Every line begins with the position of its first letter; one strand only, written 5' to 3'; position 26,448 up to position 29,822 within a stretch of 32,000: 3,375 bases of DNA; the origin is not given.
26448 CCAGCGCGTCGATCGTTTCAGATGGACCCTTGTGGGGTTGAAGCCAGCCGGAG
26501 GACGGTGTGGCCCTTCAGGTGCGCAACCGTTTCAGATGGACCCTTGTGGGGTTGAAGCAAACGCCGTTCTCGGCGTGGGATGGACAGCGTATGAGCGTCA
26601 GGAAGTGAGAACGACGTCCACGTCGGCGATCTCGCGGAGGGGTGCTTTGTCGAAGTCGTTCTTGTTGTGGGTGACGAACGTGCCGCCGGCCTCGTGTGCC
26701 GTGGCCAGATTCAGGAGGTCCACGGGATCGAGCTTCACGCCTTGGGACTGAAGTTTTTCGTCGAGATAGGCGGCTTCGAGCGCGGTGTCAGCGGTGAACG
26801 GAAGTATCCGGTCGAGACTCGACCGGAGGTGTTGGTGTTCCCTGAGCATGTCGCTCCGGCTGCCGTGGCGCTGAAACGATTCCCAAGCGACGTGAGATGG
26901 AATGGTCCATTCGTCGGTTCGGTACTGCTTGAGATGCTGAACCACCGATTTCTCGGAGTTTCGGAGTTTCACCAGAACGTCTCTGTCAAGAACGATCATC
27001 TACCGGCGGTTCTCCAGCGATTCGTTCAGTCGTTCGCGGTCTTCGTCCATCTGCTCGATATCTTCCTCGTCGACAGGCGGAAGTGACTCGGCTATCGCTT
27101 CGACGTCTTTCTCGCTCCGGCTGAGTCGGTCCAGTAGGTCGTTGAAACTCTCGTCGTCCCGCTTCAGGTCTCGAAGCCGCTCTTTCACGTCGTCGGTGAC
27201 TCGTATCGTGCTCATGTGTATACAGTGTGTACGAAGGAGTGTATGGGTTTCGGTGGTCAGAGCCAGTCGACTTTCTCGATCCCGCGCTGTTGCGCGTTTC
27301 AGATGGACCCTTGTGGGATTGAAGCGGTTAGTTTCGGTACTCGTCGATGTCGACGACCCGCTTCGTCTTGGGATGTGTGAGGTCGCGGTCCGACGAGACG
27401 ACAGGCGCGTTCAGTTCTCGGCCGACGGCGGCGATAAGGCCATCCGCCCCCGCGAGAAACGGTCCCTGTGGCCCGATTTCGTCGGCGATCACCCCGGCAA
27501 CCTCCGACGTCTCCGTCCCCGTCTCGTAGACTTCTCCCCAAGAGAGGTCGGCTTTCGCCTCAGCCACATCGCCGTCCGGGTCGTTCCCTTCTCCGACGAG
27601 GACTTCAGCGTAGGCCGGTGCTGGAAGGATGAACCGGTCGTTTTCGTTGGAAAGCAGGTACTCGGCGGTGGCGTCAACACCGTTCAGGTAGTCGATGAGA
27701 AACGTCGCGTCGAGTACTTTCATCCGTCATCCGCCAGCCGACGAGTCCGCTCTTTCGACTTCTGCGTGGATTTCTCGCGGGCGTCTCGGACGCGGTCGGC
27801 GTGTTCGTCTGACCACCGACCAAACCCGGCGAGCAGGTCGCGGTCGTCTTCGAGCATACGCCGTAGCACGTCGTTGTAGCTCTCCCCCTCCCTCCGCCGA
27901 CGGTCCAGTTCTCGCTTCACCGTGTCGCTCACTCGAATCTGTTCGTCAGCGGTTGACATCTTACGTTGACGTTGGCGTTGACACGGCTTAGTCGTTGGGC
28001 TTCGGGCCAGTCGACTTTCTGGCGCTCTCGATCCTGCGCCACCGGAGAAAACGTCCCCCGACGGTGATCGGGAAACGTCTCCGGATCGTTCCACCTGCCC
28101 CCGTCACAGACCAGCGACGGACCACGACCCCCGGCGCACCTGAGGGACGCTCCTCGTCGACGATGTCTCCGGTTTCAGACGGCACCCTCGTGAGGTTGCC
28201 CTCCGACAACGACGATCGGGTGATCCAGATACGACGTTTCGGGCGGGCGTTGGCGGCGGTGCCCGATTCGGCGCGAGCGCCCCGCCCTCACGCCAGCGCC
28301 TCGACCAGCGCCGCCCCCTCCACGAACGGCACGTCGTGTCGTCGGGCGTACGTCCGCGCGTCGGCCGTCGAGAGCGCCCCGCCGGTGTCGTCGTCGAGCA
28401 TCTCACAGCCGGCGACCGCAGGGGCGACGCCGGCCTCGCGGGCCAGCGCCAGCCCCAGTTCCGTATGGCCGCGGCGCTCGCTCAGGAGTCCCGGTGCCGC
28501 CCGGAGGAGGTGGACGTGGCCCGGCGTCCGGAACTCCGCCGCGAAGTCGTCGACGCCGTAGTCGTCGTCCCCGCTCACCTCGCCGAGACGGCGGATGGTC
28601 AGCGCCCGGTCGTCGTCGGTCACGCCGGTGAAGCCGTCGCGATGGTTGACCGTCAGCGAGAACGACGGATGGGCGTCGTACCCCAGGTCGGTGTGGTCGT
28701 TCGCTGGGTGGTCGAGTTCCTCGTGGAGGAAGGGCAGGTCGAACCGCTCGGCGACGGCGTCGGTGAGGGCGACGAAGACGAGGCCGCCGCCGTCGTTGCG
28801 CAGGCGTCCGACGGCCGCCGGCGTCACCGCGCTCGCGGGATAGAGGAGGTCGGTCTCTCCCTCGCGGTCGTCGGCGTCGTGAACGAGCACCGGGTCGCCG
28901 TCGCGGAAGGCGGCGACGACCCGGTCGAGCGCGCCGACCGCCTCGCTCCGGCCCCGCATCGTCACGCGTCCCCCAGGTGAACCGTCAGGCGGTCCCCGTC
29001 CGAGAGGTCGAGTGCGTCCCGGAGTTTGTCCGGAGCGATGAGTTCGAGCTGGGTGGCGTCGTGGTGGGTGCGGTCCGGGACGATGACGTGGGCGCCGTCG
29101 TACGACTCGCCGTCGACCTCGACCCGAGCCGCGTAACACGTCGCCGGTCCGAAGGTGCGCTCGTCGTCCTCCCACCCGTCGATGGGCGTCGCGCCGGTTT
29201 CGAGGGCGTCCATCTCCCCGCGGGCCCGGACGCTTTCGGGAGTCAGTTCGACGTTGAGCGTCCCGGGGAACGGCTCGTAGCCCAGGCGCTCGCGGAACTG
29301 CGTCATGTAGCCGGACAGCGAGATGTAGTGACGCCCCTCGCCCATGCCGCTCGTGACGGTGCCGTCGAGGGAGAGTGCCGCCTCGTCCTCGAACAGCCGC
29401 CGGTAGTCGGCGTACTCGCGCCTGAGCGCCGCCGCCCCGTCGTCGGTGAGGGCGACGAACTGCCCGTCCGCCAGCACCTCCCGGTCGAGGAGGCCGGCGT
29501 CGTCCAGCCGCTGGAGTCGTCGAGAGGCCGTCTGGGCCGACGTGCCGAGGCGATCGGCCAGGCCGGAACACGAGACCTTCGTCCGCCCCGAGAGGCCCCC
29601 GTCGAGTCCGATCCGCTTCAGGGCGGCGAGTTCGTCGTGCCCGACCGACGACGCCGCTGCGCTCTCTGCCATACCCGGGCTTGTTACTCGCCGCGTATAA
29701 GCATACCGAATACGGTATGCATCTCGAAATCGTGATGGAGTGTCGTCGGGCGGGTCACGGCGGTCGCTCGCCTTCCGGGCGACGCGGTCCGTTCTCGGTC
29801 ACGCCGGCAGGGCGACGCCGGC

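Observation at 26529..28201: Two complete VapBC toxin-antitoxin cassettes occupy spacer positions of a CRISPR array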

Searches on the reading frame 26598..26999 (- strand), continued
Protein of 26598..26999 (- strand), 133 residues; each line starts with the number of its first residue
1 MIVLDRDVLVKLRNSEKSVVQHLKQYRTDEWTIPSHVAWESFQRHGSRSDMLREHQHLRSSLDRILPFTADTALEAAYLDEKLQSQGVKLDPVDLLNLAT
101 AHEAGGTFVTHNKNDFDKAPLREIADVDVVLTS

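Call 73: find_encoding_contigs(protein=P0002, flank=3000, max_places=6)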
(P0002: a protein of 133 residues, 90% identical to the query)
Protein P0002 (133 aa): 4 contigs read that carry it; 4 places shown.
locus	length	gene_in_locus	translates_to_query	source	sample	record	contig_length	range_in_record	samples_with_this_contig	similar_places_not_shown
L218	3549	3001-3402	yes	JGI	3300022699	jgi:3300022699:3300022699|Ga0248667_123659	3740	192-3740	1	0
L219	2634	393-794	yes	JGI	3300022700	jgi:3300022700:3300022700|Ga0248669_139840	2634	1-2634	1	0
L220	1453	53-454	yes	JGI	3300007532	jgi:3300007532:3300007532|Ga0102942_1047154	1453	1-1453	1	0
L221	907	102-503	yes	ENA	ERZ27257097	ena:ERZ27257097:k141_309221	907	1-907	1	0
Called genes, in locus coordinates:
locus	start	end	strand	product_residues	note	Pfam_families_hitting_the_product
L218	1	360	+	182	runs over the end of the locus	?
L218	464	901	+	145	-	PF25941:PDDEXK_16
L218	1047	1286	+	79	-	-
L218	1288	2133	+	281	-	-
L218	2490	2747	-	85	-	-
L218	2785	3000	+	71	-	PF02697:VAPB_antitox, PF24434:DUF7557 (weak)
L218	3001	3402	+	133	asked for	PF01850:PIN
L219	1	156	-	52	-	?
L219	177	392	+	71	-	PF02697:VAPB_antitox, PF24434:DUF7557 (weak)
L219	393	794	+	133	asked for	PF01850:PIN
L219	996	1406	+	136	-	-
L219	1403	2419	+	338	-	PF02899:Phage_int_SAM_1 (weak)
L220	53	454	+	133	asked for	PF01850:PIN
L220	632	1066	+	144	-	-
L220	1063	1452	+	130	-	?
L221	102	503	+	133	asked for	PF01850:PIN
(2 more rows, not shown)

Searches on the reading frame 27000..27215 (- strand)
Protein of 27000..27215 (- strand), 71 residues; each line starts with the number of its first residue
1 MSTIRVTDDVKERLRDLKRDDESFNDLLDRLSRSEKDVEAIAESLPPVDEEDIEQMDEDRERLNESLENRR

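Call 9: search_protein_families(library=pfam, proteins=[window:27000-27215:-], max_evalue=0.01)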
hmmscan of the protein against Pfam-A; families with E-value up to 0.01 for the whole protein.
window:27000-27215:- (71 aa): 2 families
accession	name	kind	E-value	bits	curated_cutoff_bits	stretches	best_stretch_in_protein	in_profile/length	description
PF02697.20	VAPB_antitox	-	1.4e-11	45.5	27.9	1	3-66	2-67/69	Putative antitoxin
PF24434.1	DUF7557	-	6.5e-07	29.1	25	1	1-31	1-31/45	Family of unknown function (DUF7557)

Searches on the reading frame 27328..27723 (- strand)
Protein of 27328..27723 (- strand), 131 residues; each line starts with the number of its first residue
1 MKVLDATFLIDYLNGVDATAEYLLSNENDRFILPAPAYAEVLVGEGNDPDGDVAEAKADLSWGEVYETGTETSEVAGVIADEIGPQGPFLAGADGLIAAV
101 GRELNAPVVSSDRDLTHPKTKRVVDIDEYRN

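Call 9: search_protein_families(library=pfam, proteins=[window:27328-27723:-], max_evalue=0.01)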
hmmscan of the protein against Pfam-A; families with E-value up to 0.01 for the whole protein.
window:27328-27723:- (131 aa): 1 family
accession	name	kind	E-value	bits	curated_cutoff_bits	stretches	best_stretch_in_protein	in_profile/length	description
PF01850.27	PIN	-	1.1e-06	29.7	23.6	1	3-117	2-116/120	PIN domain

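Call 12: find_encoding_contigs(protein=window:27328-27723:-, flank=6000, max_places=10)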
Protein window:27328-27723:- (131 aa): no gene with exactly this product is on record in the collection.

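Call 30: find_homologous_proteins(query=window:27331-27723:-, max_evalue=0.00001)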
Query seq(131 aa) (131 aa): 897 proteins with E <= 0.00001 among 980 candidates; the best 120 are listed.
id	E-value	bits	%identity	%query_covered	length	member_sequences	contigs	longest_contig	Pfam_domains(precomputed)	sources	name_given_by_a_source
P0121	3.5e-79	281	100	100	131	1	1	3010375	PF01850.28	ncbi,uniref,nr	ncbi:PIN domain-containing protein [Haloplanus halophilus]|uniref:PIN domain-containing protein n=1 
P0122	1.5e-72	260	92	100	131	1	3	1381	PF01850.28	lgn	-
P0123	3.4e-65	236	83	99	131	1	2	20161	PF01850.28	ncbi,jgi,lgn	-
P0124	6.8e-65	235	81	99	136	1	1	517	PF01850.28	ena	-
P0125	8.5e-64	231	84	98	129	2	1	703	PF01850.28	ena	-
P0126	1.1e-63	231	82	99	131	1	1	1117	PF01850.28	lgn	-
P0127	3.0e-63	230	80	100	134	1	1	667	PF01850.28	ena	-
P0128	4.4e-63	229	80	100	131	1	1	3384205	PF01850.28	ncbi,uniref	ncbi:PIN domain-containing protein [Haloarchaeobius sp. DT45]|uniref:PIN domain-containing protein n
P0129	7.9e-63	228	81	99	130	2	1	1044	PF01850.28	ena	-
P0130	8.3e-63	228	78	100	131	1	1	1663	PF01850.28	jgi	jgi:predicted nucleic acid-binding protein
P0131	1.9e-62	227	77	100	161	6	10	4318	PF01850.28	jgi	jgi:predicted nucleic acid-binding protein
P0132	3.4e-62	226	81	98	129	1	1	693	PF01850.28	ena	-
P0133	3.7e-62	226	82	100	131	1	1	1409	PF01850.28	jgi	-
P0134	4.2e-62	226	79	100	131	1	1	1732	PF01850.28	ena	-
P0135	4.6e-62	226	81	99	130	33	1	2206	PF01850.28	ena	-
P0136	6.2e-62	225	79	100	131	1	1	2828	PF01850.28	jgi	jgi:predicted nucleic acid-binding protein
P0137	7.1e-62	225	79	100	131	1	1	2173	PF01850.28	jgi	jgi:predicted nucleic acid-binding protein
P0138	1.1e-61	225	81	99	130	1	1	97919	PF01850.28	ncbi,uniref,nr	ncbi:PIN domain-containing protein [Haloarcula sp. Atlit-7R]|uniref:PIN domain-containing protein n=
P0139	1.2e-61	224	79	100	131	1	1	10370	PF01850.28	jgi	jgi:predicted nucleic acid-binding protein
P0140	1.4e-61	224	78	99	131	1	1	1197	PF01850.28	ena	-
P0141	1.6e-61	224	81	98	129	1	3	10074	PF01850.28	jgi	jgi:predicted nucleic acid-binding protein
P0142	2.5e-61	223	81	99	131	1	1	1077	PF01850.28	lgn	-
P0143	2.8e-61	223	81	100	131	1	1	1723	PF01850.28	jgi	jgi:predicted nucleic acid-binding protein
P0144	3.1e-61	223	81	98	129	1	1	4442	PF01850.28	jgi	jgi:predicted nucleic acid-binding protein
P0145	3.4e-61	223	79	100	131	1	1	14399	PF01850.28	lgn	-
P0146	3.4e-61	223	79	100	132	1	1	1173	PF01850.28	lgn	-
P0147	3.4e-61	223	81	98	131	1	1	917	PF01850.28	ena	-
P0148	3.9e-61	223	80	98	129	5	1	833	PF01850.28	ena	-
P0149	4.4e-61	223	78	100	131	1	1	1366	PF01850.28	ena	-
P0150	4.5e-61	223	79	100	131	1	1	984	PF01850.28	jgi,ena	-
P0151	4.9e-61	222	78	98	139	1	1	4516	PF01850.28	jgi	-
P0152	4.9e-61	222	79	100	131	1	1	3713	PF01850.28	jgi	-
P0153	5.4e-61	222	80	98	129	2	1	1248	PF01850.28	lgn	-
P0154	5.7e-61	222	78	100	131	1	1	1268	PF01850.28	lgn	-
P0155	6.5e-61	222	80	98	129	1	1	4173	PF01850.28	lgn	-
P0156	7.8e-61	222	80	99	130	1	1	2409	PF01850.28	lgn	-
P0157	7.9e-61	222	80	99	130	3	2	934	PF01850.28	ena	-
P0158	9.9e-61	221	80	98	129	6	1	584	PF01850.28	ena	-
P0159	1.3e-60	221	78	100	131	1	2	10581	PF01850.28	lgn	-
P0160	1.5e-60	221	78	99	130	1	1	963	PF01850.28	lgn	-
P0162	1.7e-60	221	76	100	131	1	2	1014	PF01850.28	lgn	-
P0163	1.8e-60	221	78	100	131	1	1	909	PF01850.28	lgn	-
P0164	2.1e-60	220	79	100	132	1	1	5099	PF01850.28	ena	-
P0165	2.2e-60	220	78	100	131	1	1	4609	PF01850.28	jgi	jgi:predicted nucleic acid-binding protein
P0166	2.6e-60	220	79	99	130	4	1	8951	PF01850.28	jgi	-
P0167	2.6e-60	220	78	99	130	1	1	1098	PF01850.28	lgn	-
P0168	2.7e-60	220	79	98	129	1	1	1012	PF01850.28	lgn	-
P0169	3.1e-60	220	79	100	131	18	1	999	PF01850.28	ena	-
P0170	5.0e-60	219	76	100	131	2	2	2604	PF01850.28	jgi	-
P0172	9.8e-60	218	78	99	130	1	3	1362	PF01850.28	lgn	-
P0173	1.1e-59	218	77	100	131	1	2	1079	PF01850.28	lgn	-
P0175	1.5e-59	218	76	100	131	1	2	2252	PF01850.28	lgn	-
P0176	2.3e-59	217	80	98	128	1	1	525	PF01850.28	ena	-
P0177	2.4e-59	217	77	99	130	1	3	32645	PF01850.28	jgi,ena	jgi:predicted nucleic acid-binding protein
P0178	3.2e-59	217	78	100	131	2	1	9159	PF01850.28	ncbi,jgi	-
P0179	3.3e-59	217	76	100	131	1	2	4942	PF01850.28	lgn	-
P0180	3.4e-59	216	78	99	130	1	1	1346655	PF01850.28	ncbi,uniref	ncbi:PIN domain-containing protein [Haloarcula brevis]|uniref:PIN domain-containing protein n=1 Tax=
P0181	3.5e-59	216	76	100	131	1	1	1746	PF01850.28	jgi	jgi:predicted nucleic acid-binding protein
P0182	3.6e-59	216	76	100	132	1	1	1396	PF01850.28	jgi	jgi:predicted nucleic acid-binding protein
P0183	5.1e-59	216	77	100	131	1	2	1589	PF01850.28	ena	-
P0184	5.4e-59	216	76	100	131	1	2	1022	PF01850.28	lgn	-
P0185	6.0e-59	216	77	99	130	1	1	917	PF01850.28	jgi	-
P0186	6.5e-59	216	76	100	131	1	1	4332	PF01850.28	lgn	-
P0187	7.4e-59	215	77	98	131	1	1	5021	PF01850.28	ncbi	ncbi:MAG: PIN domain-containing protein [Haloarculaceae archaeon]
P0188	7.4e-59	215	76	100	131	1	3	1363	PF01850.28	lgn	-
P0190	8.8e-59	215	77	98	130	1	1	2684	PF01850.28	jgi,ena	-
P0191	9.4e-59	215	76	100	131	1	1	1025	PF01850.28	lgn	-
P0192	9.7e-59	215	79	100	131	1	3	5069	PF01850.28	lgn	-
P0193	1.1e-58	215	75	99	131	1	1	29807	PF01850.28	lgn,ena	-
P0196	1.4e-58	215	76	100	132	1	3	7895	PF01850.28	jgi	jgi:predicted nucleic acid-binding protein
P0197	1.4e-58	215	76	100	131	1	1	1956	PF01850.28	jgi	jgi:predicted nucleic acid-binding protein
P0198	1.5e-58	214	75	98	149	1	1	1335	PF01850.28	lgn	-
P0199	1.9e-58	214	77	99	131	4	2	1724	PF01850.28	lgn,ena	-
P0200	2.1e-58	214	75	100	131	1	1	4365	PF01850.28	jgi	jgi:predicted nucleic acid-binding protein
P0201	2.2e-58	214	75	99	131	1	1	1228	PF01850.28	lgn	-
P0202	2.4e-58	214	77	99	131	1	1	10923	PF01850.28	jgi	jgi:predicted nucleic acid-binding protein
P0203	2.7e-58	214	75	100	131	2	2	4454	PF01850.28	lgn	-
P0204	2.8e-58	214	76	100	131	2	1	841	PF01850.28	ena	-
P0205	3.2e-58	213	77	99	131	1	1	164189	PF01850.28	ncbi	ncbi:PIN domain-containing protein [Halosimplex sp. J119]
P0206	3.5e-58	213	76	100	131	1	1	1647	PF01850.28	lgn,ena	-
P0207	3.6e-58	213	76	100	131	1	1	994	PF01850.28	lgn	-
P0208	3.8e-58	213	76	100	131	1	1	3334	PF01850.28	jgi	-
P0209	4.1e-58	213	75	99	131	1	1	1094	PF01850.28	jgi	jgi:predicted nucleic acid-binding protein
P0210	4.7e-58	213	74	100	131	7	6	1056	PF01850.28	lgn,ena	-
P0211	5.3e-58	213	76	100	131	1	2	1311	PF01850.28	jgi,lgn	jgi:predicted nucleic acid-binding protein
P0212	5.3e-58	213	75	100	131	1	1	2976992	PF01850.28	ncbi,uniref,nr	ncbi:PIN domain-containing protein [Natrononativus amylolyticus]|uniref:PIN domain-containing protei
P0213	5.5e-58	213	75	100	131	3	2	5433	PF01850.28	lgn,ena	-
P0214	5.8e-58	213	76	100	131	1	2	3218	PF01850.28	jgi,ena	-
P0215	7.3e-58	212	76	100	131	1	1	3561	PF01850.28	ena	-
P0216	7.5e-58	212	74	100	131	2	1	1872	PF01850.28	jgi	-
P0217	7.8e-58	212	77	97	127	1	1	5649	PF01850.28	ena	-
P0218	7.9e-58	212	75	100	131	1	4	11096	PF01850.28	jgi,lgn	jgi:predicted nucleic acid-binding protein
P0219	8.3e-58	212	75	99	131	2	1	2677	PF01850.28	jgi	jgi:predicted nucleic acid-binding protein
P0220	8.4e-58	212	76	98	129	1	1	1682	PF01850.28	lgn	-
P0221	9.9e-58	212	76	100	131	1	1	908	PF01850.28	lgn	-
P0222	1.0e-57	212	75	99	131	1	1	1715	PF01850.28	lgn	-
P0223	1.2e-57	212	76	100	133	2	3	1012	PF01850.28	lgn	-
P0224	1.2e-57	212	77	99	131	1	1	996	PF01850.28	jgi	jgi:predicted nucleic acid-binding protein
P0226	1.3e-57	211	73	99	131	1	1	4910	PF01850.28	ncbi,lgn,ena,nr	ncbi:VapC toxin family PIN domain ribonuclease [Halobacteriales archaeon QH_2_65_14]|nr:MAG: VapC to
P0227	1.4e-57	211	85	90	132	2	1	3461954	-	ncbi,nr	ncbi:VapC toxin family PIN domain ribonuclease [Haloplanus aerogenes]|nr:VapC toxin family PIN domai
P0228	1.5e-57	211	76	100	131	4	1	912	PF01850.28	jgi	-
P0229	1.5e-57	211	73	100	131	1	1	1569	PF01850.28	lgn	-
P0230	1.6e-57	211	75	99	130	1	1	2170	PF01850.28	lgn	-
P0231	2.1e-57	211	75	99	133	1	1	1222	PF01850.28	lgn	-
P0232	2.6e-57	210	75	98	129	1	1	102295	PF01850.28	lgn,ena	-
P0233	2.8e-57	210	77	98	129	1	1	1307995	PF01850.28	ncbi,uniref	ncbi:PIN domain-containing protein [Halovenus halobia]|uniref:PIN domain-containing protein n=1 Tax=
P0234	3.0e-57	210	73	100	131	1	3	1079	PF01850.28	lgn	-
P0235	3.2e-57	210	76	100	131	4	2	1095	PF01850.28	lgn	-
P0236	4.5e-57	210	77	90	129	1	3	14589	PF01850.28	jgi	jgi:predicted nucleic acid-binding protein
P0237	5.5e-57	209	75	100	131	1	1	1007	PF01850.28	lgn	-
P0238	6.4e-57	209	75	99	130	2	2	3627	PF01850.28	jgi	jgi:predicted nucleic acid-binding protein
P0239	6.6e-57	209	74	98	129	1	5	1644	PF01850.28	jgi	jgi:predicted nucleic acid-binding protein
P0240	7.2e-57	209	75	100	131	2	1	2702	PF01850.28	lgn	-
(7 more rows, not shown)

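Call 31: find_encoding_contigs(protein=P0122, flank=6000, max_places=5)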
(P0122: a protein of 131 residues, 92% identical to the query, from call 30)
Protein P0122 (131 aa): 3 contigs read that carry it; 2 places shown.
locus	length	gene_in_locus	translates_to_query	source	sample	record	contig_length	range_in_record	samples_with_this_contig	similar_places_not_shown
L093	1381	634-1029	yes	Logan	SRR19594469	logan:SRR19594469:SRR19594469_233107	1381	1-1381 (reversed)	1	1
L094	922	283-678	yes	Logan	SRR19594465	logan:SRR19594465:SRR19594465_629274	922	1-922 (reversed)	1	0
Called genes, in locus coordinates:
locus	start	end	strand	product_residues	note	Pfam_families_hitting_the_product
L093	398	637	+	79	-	PF02697:VAPB_antitox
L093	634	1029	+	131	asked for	PF01850:PIN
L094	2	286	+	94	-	?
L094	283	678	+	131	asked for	PF01850:PIN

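Call 32: find_encoding_contigs(protein=P0123, flank=6000, max_places=4)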
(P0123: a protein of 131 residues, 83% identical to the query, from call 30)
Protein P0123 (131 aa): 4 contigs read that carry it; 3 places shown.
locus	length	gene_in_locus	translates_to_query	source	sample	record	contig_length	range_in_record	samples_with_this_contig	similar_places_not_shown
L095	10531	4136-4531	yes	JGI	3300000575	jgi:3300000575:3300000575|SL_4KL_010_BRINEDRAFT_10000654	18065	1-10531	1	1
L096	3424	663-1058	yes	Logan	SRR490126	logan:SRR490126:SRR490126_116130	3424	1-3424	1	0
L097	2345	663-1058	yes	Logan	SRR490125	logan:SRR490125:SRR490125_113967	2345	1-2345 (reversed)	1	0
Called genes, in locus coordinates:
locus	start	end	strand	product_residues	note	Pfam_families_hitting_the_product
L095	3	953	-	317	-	?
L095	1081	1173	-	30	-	-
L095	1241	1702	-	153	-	PF22769:DCD, PF00692:dUTPase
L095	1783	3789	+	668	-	PF00330:Aconitase, PF00694:Aconitase_C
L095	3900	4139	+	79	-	PF02697:VAPB_antitox, PF24434:DUF7557 (faint)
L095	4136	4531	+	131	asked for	PF01850:PIN (weak)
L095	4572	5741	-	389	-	PF08240:ADH_N, PF00107:ADH_zinc_N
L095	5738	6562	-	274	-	PF10604:Polyketide_cyc2 (faint), PF03364:Polyketide_cyc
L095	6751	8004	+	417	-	PF00919:UPF0004, PF04055:Radical_SAM, PF01938:TRAM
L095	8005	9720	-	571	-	PF16927:HisKA_7TM, PF00989:PAS, PF13581:HATPase_c_2 (weak), PF02518:HATPase_c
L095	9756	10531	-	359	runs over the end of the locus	PF01545:Cation_efflux, PF16916:ZT_dimer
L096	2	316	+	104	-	?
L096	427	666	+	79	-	PF02697:VAPB_antitox, PF24434:DUF7557 (faint)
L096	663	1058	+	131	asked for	PF01850:PIN (weak)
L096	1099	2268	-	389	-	PF08240:ADH_N, PF00107:ADH_zinc_N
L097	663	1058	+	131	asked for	PF01850:PIN (weak)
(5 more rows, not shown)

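Call 33: find_encoding_contigs(protein=P0227, flank=6000, max_places=3)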
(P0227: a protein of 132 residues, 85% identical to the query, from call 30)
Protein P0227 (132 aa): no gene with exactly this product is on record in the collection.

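Call 50: find_related_loci(query=window:27328-27723:-, collection=viral_contigs, flank=4000)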
Query window:27328-27723:- (131 aa) in viral_contigs; peptide patterns used: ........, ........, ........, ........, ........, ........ (x = any residue, [..] = any of these).
9 stretches matched a pattern, but none encodes a relative of the query by tblastn (E <= 1e-3).

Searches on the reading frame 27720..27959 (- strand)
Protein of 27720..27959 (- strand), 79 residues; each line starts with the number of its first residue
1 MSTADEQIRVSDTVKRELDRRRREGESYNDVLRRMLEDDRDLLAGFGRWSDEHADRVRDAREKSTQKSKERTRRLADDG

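Call 9: search_protein_families(library=pfam, proteins=[window:27720-27959:-], max_evalue=0.01)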
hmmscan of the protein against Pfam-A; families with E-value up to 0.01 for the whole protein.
window:27720-27959:- (79 aa): 2 families
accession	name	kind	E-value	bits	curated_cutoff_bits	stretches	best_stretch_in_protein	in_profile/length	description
PF02697.20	VAPB_antitox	-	6.1e-15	56.2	27.9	1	7-67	2-67/69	Putative antitoxin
PF24434.1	DUF7557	-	0.0019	18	25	1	7-36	3-32/45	Family of unknown function (DUF7557)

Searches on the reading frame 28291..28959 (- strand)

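Call 9: search_protein_families(library=pfam, proteins=[window:28291-28959:-], max_evalue=0.01)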
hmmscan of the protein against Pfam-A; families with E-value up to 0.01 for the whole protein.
seq(223 aa): 2 families
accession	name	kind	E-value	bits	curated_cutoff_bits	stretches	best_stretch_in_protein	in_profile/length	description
PF00926.24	DHBP_synthase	-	1.3e-52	178.5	26.4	1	13-220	2-190/191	3,4-dihydroxy-2-butanone 4-phosphate synthase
PF00391.29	PEP-utilizers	-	0.0045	17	23.1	0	142-198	10-66/72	PEP-utilising enzyme, mobile domain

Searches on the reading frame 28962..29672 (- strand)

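Call 9: search_protein_families(library=pfam, proteins=[window:28962-29672:-], max_evalue=0.01)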
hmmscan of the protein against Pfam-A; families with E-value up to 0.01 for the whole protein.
window:28962-29672:- (236 aa): 10 families
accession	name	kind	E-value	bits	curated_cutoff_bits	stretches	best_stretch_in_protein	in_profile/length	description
PF01982.22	CTP-dep_RFKase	-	1e-39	135.7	25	1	106-232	1-120/121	Domain of unknown function DUF120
PF12840.13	HTH_20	-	3.5e-07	30.5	27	1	28-64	14-50/51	Helix-turn-helix domain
PF12802.13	MarR_2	-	2.3e-06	28.1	27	1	33-65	21-53/61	MarR family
PF13545.12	HTH_Crp_2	-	0.00013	22.3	27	1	36-64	26-55/70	Crp-like helix-turn-helix domain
PF25213.1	HVO_A0261_N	-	0.00015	22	35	1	36-91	28-78/86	HVO_A0261 N-terminal domain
PF13412.12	HTH_24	-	0.00027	20.9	21.9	1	34-62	19-47/48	Winged helix-turn-helix DNA-binding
PF01325.25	Fe_dep_repress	-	0.0021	18.7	26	1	30-63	20-53/60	Iron dependent repressor, N-terminal DNA binding domain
PF01047.28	MarR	-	0.0026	18.1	24.6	1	34-65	19-50/59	MarR family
PF13404.12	HTH_AsnC-type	-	0.005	17.1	27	0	37-56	22-41/42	AsnC-type helix-turn-helix domain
PF08279.18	HTH_11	-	0.0088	16.3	25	0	29-60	12-43/55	HTH domain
